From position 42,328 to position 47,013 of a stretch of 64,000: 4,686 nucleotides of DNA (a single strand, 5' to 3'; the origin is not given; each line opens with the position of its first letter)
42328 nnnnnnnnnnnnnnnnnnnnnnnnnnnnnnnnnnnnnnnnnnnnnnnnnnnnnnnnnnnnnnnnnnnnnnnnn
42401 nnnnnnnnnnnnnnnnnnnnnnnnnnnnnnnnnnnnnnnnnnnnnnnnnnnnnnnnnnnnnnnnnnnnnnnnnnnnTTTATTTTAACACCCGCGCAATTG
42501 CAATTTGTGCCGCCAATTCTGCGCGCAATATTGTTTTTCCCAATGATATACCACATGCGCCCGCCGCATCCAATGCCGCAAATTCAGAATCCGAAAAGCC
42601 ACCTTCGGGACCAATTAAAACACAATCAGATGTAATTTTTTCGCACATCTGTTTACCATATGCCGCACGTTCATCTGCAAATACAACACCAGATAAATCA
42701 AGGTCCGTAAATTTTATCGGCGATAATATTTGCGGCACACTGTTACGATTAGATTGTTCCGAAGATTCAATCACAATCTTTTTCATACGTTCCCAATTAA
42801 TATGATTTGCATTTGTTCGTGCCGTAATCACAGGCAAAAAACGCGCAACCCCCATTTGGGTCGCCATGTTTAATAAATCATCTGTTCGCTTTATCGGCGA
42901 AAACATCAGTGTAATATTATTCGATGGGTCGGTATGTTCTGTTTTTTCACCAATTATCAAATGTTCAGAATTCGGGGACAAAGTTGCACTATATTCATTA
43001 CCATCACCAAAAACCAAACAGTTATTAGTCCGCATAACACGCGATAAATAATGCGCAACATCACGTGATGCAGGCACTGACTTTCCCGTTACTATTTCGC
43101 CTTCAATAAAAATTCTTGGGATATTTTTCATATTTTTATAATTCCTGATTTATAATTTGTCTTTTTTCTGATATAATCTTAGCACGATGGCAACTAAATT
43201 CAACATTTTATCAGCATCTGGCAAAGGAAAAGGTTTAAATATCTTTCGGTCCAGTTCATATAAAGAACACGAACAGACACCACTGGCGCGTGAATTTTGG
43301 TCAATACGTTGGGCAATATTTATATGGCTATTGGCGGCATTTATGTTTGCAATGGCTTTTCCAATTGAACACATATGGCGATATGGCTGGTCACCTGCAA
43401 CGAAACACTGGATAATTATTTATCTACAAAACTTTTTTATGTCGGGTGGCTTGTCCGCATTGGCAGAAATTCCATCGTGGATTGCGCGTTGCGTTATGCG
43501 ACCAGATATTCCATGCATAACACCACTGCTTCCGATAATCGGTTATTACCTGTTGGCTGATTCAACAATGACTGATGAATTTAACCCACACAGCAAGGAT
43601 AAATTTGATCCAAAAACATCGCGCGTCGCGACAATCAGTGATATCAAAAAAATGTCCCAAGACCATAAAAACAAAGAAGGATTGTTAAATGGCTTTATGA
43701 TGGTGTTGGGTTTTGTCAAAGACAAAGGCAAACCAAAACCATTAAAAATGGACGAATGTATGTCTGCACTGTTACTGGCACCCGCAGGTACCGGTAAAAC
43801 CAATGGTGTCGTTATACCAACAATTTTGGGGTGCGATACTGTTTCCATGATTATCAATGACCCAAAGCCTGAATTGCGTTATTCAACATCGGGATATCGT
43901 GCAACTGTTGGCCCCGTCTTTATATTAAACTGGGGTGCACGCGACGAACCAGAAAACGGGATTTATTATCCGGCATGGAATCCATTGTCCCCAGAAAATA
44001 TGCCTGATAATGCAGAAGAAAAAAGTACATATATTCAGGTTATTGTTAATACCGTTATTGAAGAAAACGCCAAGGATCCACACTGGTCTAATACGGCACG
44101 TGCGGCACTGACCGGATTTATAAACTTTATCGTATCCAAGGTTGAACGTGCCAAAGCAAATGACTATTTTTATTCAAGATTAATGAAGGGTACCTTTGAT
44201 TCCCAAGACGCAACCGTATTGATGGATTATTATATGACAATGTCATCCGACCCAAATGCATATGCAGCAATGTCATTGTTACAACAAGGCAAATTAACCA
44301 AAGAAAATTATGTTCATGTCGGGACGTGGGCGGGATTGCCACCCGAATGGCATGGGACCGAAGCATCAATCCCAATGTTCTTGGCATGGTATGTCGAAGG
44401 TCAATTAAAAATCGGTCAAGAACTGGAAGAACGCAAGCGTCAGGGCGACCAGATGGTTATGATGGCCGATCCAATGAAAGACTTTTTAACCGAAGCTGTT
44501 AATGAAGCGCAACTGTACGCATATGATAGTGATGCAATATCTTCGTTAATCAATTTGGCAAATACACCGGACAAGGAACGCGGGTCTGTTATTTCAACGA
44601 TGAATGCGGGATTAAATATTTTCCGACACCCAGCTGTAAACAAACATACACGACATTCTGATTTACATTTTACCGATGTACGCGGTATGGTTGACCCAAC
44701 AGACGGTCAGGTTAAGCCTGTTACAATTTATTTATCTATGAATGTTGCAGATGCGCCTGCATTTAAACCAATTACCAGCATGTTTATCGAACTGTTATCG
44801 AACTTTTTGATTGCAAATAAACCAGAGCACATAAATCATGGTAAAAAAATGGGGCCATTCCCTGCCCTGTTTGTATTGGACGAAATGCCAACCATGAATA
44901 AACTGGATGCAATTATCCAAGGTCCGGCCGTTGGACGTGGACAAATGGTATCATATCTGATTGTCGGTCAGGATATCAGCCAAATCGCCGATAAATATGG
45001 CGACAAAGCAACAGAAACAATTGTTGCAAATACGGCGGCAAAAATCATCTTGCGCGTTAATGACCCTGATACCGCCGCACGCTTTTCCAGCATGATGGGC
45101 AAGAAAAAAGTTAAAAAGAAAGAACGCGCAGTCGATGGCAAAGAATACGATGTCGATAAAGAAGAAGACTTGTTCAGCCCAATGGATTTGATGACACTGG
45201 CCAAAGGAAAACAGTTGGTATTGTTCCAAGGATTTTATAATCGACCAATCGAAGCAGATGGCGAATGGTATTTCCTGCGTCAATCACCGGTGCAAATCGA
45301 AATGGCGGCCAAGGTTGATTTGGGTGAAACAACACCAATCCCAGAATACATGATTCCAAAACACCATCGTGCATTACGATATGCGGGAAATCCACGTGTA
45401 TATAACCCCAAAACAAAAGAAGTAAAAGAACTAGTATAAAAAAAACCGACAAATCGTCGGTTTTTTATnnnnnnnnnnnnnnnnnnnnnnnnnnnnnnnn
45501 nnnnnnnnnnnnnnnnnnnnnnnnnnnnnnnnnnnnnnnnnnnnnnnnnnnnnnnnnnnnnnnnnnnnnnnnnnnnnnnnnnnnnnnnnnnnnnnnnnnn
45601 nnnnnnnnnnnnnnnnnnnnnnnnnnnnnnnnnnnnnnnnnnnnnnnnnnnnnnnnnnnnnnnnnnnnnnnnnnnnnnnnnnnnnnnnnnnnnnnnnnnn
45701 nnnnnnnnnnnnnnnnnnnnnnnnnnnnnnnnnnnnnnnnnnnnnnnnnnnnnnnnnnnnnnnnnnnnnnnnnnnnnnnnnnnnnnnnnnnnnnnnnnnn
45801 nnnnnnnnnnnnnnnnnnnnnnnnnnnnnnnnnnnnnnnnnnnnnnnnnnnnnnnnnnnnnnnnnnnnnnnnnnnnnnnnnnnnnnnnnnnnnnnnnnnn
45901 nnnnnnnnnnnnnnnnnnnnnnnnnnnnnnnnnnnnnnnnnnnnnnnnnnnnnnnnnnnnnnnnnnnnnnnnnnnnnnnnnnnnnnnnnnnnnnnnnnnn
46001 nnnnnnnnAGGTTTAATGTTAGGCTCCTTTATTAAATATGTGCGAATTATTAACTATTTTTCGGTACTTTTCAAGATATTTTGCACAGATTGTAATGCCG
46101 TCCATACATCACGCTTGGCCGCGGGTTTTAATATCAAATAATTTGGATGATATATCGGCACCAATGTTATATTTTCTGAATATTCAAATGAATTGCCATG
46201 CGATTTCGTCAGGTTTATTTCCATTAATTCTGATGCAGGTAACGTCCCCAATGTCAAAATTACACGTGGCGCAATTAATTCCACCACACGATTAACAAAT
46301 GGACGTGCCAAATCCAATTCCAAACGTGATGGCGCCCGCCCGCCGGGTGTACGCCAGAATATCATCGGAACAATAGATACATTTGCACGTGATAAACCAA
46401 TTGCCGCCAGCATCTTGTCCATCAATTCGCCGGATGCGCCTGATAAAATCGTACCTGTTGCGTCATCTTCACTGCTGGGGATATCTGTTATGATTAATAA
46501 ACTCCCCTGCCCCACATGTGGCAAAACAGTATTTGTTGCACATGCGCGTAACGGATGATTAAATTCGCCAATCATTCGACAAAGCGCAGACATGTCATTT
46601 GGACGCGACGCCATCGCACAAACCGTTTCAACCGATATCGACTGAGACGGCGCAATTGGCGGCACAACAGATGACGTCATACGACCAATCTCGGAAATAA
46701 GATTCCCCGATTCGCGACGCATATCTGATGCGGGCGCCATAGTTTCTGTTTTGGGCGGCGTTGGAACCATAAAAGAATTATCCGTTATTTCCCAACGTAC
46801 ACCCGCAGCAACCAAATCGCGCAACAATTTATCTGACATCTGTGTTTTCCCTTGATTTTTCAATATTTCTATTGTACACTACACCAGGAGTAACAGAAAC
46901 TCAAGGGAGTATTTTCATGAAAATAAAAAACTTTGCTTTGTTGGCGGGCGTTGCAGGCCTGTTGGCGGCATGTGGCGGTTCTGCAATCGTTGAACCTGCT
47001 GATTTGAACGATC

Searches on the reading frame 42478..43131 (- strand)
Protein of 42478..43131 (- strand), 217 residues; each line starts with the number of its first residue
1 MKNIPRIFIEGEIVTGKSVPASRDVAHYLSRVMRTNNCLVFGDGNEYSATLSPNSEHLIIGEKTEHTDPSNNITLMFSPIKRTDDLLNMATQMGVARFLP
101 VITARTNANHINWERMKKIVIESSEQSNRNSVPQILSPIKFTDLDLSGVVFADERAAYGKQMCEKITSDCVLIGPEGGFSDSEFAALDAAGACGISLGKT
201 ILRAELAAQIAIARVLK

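Call 57: search_protein_families(library=pfam, proteins=[window:42478-43131:-], max_evalue=0.00001)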
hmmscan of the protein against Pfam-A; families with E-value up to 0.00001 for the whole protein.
window:42478-43131:- (217 aa): 1 family
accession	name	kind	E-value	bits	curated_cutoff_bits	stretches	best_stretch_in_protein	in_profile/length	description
PF04452.19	Methyltrans_RNA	-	9e-31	107.1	23.9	1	71-215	5-164/165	RNA methyltransferase domain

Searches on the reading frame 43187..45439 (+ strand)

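Call 57: search_protein_families(library=pfam, proteins=[window:43187-45439:+], max_evalue=0.00001)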
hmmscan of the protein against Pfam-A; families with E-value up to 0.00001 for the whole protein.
window:43187-45439:+ (750 aa): 3 families
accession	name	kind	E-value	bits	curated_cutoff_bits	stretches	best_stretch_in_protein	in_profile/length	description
PF02534.20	T4SS-DNA_transf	-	2e-47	162.6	20.1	2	450-699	208-449/468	Type IV secretory system Conjugative DNA transfer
PF12696.13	TraG-D_C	-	3.1e-20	72.8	22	1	559-672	1-125/126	TraM recognition site of TraD and TraG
PF10412.15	TrwB_AAD_bind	-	8.4e-19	68.1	20.5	1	462-649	165-335/387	Type IV secretion-system coupling protein DNA-binding domain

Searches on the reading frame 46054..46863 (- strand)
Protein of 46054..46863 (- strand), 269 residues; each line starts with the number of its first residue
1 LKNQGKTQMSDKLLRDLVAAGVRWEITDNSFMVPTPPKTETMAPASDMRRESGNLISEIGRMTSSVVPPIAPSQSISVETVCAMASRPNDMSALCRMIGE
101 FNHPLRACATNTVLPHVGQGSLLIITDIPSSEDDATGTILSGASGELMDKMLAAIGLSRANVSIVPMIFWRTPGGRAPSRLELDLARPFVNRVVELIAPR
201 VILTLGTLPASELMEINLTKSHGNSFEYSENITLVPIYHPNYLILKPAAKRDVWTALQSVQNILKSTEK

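Call 80: search_protein_families(library=pfam, proteins=[window:46054-46863:-], max_evalue=0.0001)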
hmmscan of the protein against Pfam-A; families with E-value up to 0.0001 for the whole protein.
window:46054-46863:- (269 aa): 1 family
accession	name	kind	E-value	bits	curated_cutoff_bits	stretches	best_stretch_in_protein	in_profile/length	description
PF03167.25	UDG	-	4.3e-17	63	24.3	1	121-257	9-140/141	Uracil DNA glycosylase superfamily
